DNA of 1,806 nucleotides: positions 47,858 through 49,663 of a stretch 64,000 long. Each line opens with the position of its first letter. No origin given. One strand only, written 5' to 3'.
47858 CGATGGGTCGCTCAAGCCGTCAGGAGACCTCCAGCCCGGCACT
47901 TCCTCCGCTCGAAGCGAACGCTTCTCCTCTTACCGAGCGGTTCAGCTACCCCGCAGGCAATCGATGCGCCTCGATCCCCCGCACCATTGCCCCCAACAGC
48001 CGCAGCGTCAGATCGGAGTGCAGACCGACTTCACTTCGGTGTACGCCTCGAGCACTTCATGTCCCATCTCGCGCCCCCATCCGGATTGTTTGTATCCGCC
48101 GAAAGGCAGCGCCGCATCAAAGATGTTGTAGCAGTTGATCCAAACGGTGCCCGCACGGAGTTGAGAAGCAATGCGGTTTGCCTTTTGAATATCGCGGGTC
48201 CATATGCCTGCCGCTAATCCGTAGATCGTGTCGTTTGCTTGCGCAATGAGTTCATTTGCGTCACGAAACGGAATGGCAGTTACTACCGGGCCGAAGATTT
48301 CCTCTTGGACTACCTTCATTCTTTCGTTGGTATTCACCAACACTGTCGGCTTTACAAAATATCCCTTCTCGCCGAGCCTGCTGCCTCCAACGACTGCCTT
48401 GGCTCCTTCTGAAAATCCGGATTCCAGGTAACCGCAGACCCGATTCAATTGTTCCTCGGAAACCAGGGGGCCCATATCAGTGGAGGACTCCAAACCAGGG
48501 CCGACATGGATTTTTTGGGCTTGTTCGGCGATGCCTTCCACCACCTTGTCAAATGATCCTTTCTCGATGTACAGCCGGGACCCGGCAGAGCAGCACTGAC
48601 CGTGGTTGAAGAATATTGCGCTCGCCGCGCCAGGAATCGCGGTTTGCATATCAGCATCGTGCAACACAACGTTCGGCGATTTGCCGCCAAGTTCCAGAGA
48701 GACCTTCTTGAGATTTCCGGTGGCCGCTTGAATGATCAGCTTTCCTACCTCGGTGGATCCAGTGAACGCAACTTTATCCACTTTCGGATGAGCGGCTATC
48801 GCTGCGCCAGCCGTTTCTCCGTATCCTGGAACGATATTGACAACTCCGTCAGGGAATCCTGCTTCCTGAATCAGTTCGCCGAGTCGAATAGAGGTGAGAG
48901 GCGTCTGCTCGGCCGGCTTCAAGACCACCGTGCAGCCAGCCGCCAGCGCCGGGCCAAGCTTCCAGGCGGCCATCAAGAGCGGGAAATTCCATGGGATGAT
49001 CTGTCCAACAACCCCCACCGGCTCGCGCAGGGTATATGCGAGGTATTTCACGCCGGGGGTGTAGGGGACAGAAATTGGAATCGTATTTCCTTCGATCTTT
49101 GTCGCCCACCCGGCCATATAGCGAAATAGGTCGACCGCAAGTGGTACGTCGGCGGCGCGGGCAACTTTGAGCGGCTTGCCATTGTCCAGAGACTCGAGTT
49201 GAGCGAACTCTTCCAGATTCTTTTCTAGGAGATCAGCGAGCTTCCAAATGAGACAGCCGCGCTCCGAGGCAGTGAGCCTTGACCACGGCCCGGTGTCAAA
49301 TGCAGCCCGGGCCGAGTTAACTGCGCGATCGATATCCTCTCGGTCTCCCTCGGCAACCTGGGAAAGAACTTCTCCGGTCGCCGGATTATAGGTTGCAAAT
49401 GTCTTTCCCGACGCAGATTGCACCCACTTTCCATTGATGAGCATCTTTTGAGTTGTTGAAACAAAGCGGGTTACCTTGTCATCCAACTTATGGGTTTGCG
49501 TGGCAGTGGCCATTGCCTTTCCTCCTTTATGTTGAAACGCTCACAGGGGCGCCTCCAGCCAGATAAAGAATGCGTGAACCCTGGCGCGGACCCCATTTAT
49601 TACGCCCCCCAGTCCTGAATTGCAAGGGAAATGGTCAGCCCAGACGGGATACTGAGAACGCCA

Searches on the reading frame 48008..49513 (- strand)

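Call 32: search_protein_families(library=pfam, proteins=[window:48008-49513:-], max_evalue=0.00001)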
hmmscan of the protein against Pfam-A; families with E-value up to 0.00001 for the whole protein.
window:48008-49513:- (501 aa): 1 family
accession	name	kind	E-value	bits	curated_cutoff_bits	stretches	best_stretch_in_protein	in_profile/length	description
PF00171.27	Aldedh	-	2e-183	610.6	23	1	30-497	1-461/461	Aldehyde dehydrogenase family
